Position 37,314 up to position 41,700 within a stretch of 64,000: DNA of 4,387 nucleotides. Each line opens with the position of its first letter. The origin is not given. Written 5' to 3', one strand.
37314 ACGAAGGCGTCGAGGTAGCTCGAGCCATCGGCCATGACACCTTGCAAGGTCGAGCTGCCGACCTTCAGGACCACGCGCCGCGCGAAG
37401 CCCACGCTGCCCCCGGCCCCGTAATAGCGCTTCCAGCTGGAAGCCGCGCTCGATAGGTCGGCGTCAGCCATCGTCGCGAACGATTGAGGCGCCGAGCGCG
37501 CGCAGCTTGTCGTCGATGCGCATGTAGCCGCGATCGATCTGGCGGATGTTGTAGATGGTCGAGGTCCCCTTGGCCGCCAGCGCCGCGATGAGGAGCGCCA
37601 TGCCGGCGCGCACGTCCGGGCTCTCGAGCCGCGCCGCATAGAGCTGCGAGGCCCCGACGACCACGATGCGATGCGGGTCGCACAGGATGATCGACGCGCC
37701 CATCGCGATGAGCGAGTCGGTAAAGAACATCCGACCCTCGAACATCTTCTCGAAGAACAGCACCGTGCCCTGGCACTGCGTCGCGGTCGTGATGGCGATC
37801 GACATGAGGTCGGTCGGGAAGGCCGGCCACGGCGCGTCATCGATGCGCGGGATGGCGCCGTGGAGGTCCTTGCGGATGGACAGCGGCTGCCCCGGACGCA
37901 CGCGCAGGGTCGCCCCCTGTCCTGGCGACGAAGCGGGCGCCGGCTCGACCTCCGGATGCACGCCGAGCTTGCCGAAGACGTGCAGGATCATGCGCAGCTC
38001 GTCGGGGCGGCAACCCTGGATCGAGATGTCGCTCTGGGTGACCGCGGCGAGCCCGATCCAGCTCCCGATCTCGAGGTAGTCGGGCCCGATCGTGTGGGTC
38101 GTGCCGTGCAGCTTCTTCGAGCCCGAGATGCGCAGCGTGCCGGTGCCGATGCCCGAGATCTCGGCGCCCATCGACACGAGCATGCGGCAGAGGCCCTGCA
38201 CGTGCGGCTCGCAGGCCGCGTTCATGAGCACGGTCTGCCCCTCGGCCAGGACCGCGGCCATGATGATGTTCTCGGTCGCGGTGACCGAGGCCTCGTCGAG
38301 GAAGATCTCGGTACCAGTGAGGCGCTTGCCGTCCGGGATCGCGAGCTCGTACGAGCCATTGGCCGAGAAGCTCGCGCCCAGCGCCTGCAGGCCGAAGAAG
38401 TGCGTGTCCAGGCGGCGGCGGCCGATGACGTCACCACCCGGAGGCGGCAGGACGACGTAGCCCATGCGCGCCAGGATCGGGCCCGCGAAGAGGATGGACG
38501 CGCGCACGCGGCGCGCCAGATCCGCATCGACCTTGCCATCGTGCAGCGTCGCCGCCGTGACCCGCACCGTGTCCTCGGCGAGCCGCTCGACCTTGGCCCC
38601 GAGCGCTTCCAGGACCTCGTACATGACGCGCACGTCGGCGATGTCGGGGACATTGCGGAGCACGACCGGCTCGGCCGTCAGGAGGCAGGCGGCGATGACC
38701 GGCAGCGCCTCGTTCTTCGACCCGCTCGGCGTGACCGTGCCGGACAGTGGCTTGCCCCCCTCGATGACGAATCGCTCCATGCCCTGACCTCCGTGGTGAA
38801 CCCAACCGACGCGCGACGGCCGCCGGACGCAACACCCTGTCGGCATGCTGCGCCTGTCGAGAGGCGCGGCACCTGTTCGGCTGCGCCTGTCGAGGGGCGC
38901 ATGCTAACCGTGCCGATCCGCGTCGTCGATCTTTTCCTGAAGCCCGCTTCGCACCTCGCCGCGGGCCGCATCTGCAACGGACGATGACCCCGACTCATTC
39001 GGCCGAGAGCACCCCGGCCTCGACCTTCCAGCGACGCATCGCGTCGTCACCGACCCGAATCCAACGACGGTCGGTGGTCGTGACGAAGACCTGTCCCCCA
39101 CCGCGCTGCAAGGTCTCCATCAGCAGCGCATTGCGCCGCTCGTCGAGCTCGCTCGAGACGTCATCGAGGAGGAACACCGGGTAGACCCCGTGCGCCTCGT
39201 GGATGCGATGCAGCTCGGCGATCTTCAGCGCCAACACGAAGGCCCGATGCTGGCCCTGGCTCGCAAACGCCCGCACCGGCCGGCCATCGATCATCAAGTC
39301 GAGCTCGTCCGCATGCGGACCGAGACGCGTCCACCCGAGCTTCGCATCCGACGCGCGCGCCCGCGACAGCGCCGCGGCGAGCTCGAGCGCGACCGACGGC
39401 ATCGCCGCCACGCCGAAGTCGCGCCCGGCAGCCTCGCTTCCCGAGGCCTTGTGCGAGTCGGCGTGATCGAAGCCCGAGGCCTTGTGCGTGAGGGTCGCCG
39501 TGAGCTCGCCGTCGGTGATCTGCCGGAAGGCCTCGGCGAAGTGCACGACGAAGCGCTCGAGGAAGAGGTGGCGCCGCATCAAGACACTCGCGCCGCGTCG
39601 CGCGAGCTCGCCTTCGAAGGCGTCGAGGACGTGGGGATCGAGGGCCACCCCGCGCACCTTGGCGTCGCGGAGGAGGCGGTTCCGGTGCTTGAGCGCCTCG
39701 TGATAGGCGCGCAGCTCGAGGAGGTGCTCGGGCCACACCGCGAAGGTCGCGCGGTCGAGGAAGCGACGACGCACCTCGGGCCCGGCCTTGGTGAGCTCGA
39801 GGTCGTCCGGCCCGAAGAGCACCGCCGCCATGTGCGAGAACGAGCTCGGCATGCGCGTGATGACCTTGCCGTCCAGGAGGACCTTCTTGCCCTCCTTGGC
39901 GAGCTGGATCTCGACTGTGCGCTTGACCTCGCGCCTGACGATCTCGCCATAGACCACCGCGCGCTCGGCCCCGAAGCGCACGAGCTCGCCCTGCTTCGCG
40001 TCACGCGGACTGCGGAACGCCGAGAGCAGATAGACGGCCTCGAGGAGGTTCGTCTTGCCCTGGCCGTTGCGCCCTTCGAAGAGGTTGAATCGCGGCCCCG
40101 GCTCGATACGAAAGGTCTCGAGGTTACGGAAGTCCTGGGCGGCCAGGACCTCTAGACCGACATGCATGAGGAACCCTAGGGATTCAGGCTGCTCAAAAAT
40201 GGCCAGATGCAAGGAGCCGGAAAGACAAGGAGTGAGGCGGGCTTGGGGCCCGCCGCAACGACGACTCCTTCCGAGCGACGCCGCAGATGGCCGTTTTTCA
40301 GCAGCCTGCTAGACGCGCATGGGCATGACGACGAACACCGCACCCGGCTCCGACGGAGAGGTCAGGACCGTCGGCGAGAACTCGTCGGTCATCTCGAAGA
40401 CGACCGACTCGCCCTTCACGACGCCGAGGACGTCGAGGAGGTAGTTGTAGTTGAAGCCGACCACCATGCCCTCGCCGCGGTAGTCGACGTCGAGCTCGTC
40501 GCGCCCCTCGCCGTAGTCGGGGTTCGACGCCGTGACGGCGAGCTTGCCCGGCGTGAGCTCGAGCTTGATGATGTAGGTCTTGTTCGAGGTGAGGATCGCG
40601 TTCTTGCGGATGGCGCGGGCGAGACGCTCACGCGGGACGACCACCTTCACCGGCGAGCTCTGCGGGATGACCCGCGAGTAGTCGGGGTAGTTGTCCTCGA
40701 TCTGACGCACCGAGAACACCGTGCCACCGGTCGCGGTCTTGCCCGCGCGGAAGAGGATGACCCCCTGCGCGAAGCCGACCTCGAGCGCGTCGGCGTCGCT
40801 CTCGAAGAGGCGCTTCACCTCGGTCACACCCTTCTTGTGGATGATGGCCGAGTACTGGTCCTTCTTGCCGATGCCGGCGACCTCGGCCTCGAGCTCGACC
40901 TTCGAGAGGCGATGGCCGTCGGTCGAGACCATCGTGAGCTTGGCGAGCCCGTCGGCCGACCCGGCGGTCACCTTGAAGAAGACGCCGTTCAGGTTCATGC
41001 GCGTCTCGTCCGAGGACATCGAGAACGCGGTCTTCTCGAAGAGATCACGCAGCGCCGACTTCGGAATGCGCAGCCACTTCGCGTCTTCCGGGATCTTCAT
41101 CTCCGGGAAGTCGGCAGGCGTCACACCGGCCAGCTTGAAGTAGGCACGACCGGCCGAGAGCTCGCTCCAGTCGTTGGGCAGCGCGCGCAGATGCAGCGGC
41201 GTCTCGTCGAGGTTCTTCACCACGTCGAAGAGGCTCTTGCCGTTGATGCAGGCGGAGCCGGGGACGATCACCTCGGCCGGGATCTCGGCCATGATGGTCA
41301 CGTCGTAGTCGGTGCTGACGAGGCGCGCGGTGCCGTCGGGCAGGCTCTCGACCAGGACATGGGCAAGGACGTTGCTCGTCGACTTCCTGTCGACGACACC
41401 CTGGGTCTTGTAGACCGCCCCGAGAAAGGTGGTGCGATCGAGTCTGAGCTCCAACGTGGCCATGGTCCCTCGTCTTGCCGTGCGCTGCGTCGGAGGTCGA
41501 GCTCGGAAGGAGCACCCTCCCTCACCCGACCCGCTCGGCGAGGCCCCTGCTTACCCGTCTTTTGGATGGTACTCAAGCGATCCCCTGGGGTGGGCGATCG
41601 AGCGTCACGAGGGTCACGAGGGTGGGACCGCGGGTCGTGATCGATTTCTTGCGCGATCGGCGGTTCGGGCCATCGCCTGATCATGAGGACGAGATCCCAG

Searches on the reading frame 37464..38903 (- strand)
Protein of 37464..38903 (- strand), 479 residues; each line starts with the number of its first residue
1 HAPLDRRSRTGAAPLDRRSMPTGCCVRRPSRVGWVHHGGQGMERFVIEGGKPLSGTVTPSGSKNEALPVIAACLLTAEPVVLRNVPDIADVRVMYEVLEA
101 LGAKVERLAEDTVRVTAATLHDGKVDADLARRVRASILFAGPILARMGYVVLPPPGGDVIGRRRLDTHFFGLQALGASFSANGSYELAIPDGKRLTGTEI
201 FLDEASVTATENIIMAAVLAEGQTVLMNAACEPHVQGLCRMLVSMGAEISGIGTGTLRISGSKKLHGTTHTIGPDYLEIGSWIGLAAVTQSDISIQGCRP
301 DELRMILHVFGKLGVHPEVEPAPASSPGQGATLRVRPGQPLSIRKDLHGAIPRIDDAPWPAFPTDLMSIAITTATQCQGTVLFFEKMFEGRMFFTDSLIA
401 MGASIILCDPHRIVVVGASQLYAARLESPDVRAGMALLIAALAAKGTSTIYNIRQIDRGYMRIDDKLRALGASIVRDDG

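Call 11: search_protein_families(library=pfam, proteins=[window:37464-38903:-], max_evalue=0.001)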
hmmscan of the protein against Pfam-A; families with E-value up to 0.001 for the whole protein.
window:37464-38903:- (479 aa): 1 family
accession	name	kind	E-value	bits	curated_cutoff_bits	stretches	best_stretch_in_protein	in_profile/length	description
PF00275.25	EPSP_synthase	-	2.2e-70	237.9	22.8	1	48-467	2-417/417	EPSP synthase (3-phosphoshikimate 1-carboxyvinyltransferase)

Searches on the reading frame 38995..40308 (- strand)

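Call 11: search_protein_families(library=pfam, proteins=[window:38995-40308:-], max_evalue=0.001)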
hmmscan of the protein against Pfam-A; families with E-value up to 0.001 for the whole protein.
window:38995-40308:- (437 aa): 3 families
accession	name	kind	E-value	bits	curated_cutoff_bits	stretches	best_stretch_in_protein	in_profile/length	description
PF02463.25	SMC_N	-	1.2e-17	64.6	40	1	53-432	3-217/220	RecF/RecN/SMC N terminal domain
PF13476.12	AAA_23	-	3.2e-06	28.4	27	1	58-142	5-85/201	AAA domain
PF13304.12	AAA_21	-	0.0001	23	27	0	79-105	6-45/304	AAA domain, putative AbiEii toxin, Type IV TA system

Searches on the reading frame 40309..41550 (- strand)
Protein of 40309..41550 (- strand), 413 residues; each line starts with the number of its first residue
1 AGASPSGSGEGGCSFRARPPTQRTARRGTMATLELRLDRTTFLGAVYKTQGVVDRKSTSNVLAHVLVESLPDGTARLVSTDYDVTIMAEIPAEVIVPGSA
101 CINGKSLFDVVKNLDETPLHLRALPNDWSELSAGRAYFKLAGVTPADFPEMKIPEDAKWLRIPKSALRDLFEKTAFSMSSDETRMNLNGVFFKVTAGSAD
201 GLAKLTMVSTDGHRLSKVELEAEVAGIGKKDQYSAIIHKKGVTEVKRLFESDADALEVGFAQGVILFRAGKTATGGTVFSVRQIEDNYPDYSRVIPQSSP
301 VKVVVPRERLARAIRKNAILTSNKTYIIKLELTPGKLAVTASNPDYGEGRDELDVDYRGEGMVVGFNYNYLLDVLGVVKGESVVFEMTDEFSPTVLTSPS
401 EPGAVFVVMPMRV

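Call 11: search_protein_families(library=pfam, proteins=[window:40309-41550:-], max_evalue=0.001)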
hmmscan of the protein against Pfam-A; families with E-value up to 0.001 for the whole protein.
window:40309-41550:- (413 aa): 3 families
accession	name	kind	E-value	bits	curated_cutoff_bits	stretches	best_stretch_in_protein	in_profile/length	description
PF02768.20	DNA_pol3_beta_3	-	1.7e-25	89.6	27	1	293-412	2-121/121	DNA polymerase III beta subunit, C-terminal domain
PF02767.21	DNA_pol3_beta_2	-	4.6e-21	75.7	27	1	162-290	2-116/116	DNA polymerase III beta subunit, central domain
PF00712.24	DNA_pol3_beta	-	1.1e-15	58.3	24.4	1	34-151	2-119/120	DNA polymerase III beta subunit, N-terminal domain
